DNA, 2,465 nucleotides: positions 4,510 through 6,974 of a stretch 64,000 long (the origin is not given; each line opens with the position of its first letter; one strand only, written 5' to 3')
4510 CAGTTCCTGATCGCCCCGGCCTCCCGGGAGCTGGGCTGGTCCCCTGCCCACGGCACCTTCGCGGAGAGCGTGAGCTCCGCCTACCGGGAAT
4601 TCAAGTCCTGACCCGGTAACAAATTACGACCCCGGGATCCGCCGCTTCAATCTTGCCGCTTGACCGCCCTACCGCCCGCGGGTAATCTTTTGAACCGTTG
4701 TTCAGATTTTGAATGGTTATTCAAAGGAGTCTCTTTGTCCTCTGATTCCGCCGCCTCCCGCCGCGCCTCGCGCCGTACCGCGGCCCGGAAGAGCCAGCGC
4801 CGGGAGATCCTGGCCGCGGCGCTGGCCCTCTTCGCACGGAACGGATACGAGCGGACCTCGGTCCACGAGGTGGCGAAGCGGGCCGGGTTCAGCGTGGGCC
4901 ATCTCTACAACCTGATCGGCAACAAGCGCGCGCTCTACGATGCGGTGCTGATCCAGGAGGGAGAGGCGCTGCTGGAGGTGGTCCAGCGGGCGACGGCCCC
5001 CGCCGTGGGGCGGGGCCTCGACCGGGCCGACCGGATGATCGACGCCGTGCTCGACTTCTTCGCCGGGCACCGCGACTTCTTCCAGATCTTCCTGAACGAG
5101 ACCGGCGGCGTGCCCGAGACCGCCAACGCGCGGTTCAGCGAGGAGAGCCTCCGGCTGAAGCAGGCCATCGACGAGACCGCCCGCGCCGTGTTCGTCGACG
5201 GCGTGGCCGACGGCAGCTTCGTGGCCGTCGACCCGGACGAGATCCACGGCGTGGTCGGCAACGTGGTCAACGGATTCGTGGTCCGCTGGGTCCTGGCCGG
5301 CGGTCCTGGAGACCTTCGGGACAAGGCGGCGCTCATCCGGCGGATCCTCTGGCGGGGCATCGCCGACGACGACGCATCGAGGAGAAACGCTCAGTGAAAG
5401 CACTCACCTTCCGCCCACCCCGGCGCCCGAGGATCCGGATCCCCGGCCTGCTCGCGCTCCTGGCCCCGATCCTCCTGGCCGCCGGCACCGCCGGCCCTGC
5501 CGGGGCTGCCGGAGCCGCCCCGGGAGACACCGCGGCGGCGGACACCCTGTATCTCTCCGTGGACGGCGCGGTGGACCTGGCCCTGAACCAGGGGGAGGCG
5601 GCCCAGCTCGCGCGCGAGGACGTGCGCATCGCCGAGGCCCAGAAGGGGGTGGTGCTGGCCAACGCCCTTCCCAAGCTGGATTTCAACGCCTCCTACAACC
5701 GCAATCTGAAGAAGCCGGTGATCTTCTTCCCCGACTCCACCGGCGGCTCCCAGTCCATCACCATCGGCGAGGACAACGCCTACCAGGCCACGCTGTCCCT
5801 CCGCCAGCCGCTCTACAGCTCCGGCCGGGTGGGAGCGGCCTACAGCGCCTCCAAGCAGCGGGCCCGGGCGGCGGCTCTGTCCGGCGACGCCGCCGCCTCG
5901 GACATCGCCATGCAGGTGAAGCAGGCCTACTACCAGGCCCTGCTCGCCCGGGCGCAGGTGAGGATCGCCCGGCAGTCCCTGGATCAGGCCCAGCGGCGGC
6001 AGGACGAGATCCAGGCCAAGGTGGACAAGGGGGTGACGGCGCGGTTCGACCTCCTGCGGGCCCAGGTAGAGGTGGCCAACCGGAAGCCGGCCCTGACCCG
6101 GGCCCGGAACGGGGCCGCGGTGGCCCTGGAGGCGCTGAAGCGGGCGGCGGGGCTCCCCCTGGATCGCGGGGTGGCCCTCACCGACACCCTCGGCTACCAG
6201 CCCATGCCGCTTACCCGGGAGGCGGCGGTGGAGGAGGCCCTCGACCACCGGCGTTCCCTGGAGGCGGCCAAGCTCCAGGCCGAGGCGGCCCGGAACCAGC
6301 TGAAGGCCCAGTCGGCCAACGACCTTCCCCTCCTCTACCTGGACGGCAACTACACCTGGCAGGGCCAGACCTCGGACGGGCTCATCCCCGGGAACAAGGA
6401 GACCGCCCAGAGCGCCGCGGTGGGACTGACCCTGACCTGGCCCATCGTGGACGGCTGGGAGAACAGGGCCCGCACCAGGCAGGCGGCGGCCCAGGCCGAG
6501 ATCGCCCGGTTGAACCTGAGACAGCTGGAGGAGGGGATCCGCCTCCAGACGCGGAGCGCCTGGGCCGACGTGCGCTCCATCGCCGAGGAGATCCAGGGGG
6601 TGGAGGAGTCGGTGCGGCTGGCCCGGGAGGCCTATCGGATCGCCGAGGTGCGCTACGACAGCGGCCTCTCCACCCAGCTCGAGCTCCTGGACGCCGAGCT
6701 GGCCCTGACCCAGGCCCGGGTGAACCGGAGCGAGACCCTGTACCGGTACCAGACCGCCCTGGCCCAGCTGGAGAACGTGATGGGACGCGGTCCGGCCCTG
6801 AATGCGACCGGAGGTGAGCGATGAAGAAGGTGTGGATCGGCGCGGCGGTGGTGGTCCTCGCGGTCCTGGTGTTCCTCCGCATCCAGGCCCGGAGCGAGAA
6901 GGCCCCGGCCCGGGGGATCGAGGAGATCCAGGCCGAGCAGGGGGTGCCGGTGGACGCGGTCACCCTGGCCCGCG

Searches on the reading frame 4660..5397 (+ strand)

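Call 71: search_protein_families(library=pfam, proteins=[window:4660-5397:+], max_evalue=0.001)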
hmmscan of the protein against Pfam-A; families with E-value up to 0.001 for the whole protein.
window:4660-5397:+ (245 aa): 3 families
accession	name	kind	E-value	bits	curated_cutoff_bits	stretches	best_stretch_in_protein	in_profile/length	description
PF00440.29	TetR_N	-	1.4e-13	50.8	24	1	50-96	1-47/47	Bacterial regulatory proteins, tetR family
PF17932.6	TetR_C_24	-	4.2e-08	33.9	26.4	1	121-234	6-114/114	Tetracyclin repressor-like, C-terminal domain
PF13977.11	TetR_C_6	-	0.00087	19.9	27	1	121-230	3-110/115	BetI-type transcriptional repressor, C-terminal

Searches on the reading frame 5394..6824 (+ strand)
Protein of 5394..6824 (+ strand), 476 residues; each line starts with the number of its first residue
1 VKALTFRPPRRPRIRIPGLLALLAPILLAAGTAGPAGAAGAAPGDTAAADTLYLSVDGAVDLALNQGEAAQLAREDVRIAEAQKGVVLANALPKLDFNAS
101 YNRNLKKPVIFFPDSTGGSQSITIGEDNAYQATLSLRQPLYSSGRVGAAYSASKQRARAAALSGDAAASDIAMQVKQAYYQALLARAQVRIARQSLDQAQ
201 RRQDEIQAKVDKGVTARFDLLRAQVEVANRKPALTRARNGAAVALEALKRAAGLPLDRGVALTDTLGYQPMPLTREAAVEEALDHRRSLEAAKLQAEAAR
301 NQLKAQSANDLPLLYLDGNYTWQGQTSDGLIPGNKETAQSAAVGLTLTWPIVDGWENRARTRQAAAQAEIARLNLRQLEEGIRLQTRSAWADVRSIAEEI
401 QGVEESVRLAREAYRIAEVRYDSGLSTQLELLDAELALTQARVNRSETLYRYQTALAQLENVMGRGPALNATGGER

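Call 71: search_protein_families(library=pfam, proteins=[window:5394-6824:+], max_evalue=0.001)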
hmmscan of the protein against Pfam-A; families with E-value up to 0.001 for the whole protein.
window:5394-6824:+ (476 aa): 1 family
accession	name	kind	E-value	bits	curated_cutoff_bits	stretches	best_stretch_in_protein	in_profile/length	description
PF02321.23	OEP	-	3.7e-64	216.4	22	2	277-464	3-187/187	Outer membrane efflux protein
